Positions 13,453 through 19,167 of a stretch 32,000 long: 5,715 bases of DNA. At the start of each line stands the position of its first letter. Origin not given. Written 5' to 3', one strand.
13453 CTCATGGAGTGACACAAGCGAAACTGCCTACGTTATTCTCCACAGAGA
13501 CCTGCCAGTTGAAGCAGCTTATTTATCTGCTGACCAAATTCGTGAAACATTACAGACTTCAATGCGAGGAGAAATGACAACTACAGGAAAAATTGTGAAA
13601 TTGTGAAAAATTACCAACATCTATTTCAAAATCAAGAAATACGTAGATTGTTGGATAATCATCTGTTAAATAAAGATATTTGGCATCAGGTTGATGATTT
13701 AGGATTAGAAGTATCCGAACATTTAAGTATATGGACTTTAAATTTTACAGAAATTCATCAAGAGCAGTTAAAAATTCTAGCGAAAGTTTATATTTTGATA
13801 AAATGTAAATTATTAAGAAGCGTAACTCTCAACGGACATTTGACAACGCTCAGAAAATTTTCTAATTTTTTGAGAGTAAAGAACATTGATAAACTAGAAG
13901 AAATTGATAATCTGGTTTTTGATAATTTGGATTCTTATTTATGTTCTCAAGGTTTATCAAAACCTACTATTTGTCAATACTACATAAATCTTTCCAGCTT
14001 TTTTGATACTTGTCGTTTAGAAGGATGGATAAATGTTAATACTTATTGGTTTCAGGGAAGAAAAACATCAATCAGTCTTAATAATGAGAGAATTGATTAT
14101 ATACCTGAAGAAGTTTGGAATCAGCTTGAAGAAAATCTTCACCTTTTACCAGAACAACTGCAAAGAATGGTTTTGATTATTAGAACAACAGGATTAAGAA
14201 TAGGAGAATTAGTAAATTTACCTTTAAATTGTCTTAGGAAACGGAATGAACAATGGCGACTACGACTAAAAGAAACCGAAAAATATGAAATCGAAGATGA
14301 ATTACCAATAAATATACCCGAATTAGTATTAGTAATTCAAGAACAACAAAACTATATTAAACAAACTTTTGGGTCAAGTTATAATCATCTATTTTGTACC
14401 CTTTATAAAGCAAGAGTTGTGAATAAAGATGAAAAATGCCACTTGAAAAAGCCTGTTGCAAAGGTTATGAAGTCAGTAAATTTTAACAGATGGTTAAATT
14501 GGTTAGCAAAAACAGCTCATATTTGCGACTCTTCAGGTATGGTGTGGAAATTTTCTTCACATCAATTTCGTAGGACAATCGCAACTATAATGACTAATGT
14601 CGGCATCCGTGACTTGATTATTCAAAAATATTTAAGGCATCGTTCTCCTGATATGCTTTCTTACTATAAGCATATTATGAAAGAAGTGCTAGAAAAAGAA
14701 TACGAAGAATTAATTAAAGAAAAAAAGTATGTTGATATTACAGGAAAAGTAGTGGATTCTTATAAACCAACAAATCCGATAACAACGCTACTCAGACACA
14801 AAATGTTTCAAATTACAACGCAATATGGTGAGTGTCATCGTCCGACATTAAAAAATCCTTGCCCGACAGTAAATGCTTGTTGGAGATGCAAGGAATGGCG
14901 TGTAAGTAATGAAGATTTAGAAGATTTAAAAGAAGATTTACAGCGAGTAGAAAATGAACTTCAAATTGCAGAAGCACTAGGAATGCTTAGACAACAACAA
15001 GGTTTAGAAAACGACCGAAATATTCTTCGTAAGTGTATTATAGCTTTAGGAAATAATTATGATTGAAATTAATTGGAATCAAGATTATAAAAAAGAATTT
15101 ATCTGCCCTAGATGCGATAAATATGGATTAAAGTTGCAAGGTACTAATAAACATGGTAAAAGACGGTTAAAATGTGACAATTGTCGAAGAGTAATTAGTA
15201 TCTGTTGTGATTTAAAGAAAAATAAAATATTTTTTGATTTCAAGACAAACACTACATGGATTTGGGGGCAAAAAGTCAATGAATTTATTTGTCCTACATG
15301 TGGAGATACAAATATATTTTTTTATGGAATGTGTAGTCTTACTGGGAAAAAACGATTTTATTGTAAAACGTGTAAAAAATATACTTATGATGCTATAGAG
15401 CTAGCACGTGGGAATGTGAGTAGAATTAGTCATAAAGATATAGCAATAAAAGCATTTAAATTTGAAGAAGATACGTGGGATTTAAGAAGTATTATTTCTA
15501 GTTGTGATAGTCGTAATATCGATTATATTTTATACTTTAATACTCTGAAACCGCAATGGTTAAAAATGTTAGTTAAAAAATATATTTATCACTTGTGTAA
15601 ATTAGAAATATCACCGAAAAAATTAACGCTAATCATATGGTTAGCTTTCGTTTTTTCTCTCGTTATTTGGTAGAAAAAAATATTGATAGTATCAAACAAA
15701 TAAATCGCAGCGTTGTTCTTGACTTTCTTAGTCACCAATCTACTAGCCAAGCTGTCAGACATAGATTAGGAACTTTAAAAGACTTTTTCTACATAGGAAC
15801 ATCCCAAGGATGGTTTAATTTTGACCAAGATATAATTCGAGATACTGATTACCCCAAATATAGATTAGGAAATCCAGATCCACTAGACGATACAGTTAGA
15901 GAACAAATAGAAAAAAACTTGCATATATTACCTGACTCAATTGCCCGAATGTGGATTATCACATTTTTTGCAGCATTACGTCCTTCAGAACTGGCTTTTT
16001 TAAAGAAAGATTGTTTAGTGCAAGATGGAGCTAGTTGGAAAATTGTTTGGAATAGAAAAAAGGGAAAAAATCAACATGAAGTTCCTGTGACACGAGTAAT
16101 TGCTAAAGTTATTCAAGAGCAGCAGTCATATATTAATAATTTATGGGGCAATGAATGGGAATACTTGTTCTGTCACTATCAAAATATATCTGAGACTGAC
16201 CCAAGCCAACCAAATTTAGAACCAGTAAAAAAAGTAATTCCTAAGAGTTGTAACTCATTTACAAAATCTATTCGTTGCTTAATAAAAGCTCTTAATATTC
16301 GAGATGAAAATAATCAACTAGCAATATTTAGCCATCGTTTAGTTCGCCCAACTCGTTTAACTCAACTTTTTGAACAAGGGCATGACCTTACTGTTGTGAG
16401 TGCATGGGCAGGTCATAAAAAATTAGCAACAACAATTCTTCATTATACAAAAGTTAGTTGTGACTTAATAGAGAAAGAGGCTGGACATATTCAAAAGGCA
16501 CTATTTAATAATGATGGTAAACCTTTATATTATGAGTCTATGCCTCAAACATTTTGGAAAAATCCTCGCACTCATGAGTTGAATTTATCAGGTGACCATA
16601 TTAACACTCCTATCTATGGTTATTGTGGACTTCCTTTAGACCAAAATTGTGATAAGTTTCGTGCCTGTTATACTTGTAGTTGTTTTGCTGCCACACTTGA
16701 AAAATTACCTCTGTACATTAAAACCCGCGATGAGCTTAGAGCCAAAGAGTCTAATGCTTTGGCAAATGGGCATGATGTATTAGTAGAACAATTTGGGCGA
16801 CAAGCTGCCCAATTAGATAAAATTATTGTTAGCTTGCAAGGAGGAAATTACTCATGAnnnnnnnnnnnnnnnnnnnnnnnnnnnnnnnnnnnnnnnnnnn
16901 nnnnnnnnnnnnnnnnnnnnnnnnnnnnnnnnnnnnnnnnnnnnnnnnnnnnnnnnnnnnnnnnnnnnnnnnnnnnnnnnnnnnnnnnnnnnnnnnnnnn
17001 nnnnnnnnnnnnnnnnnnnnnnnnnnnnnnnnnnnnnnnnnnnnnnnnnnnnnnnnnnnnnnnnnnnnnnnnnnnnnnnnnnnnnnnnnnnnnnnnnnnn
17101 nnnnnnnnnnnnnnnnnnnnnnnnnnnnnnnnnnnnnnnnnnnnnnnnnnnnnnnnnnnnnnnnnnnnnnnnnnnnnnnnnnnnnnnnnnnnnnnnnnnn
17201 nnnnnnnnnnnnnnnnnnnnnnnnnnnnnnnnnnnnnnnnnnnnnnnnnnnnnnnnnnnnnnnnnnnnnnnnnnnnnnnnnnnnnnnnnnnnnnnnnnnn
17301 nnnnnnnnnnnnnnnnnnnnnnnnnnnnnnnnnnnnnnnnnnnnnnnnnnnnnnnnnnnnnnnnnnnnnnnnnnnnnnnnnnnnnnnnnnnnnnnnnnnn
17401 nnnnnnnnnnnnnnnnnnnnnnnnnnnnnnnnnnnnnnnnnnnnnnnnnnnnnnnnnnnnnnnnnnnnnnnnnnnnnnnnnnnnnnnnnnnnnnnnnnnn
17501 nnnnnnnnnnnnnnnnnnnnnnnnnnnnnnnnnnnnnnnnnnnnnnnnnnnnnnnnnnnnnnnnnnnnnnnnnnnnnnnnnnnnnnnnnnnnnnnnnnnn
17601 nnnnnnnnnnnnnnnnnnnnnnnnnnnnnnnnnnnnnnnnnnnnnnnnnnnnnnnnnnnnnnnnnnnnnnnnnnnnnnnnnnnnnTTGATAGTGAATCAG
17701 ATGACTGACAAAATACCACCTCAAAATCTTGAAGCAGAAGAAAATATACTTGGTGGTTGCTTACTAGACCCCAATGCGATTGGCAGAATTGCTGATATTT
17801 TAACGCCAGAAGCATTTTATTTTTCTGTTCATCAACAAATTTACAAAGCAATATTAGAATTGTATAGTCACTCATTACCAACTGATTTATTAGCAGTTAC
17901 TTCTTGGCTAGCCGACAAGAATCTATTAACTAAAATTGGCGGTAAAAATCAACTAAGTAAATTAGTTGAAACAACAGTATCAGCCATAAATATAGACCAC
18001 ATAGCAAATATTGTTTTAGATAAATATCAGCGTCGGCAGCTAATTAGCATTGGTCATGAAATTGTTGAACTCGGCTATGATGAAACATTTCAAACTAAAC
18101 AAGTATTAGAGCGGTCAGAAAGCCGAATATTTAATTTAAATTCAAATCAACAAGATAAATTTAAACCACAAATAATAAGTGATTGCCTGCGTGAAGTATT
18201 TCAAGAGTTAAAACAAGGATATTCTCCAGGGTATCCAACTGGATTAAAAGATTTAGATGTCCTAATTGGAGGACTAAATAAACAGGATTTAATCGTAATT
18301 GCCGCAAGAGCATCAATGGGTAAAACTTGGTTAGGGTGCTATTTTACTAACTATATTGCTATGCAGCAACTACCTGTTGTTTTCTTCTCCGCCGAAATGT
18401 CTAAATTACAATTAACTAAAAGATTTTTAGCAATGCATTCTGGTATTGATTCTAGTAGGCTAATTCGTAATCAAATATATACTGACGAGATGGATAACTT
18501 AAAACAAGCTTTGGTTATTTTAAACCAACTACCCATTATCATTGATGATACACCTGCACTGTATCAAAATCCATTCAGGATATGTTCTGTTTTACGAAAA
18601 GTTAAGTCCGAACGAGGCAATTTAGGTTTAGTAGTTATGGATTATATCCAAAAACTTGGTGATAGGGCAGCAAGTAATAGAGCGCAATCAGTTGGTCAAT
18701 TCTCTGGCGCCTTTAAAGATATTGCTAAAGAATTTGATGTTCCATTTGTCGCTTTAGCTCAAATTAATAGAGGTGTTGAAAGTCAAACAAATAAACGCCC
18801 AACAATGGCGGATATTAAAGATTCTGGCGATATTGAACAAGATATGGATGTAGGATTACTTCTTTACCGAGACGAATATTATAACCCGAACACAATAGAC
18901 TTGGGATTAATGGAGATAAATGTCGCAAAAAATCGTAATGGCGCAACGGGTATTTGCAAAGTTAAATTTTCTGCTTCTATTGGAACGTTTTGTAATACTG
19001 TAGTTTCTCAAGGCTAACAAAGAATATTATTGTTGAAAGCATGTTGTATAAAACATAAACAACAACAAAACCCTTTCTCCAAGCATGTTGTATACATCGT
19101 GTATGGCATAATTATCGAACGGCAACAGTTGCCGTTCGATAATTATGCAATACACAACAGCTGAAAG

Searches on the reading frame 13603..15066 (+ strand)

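Call 71: search_protein_families(library=pfam, proteins=[window:13603-15066:+], max_evalue=0.001)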
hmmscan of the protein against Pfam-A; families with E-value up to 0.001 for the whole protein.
window:13603-15066:+ (487 aa): 2 families
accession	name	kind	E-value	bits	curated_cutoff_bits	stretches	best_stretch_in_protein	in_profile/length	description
PF00589.27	Phage_integrase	-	3.5e-15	56.6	27.1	1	169-359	5-169/172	Phage integrase family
PF13102.12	Phage_int_SAM_5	-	3.2e-06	27.9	22.3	1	71-148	17-93/98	Phage integrase SAM-like domain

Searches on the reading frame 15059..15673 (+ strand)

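Call 71: search_protein_families(library=pfam, proteins=[window:15059-15673:+], max_evalue=0.001)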
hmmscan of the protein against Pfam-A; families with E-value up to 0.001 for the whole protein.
window:15059-15673:+ (204 aa): 2 families
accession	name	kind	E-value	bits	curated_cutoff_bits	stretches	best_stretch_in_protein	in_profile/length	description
PF12760.12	Zn_ribbon_IS1595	-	2.4e-07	31.1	25.4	1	66-107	12-45/46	Transposase zinc-ribbon domain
PF03811.18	Zn_ribbon_InsA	-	0.00068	19.8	26.1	0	78-106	8-35/35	InsA N-terminal domain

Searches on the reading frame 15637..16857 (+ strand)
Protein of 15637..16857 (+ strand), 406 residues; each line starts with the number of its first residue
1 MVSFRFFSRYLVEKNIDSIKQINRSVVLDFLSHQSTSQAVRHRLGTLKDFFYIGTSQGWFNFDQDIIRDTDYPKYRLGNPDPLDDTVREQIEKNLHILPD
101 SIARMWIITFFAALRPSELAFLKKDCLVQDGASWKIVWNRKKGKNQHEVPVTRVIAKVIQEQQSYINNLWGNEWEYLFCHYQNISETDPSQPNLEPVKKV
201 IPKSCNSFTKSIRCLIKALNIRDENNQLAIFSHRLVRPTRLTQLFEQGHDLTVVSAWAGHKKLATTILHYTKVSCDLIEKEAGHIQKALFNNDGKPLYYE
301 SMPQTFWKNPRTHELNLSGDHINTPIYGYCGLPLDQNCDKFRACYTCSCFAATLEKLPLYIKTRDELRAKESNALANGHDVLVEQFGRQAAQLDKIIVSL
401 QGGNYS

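Call 28: find_encoding_contigs(protein=window:15637-16857:+, flank=3000, max_places=3)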
Protein window:15637-16857:+ (406 aa): no gene with exactly this product is on record in the collection.

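Call 71: search_protein_families(library=pfam, proteins=[window:15637-16857:+], max_evalue=0.001)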
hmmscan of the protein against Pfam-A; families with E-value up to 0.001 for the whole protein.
window:15637-16857:+ (406 aa): 1 family
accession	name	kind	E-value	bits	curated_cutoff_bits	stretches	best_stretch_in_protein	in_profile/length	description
PF00589.27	Phage_integrase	-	8e-13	49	27.1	1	108-273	30-168/172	Phage integrase family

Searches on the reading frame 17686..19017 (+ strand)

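Call 45: search_protein_families(library=pfam, proteins=[window:17686-19017:+], max_evalue=0.01)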
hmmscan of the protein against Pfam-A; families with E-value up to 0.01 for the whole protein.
window:17686-19017:+ (443 aa): 4 families
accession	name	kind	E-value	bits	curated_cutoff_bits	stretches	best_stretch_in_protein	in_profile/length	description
PF03796.21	DnaB_C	-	1.7e-74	250.9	27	1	182-436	1-254/255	DnaB-like helicase C terminal domain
PF00772.26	DnaB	-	8.2e-30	103.3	23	1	11-111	2-102/103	DnaB-like helicase N terminal domain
PF13481.12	AAA_25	-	5.3e-08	33.2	27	1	193-358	25-188/195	AAA domain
PF06745.19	ATPase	-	6.6e-06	26.1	26.6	1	184-262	2-80/231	KaiC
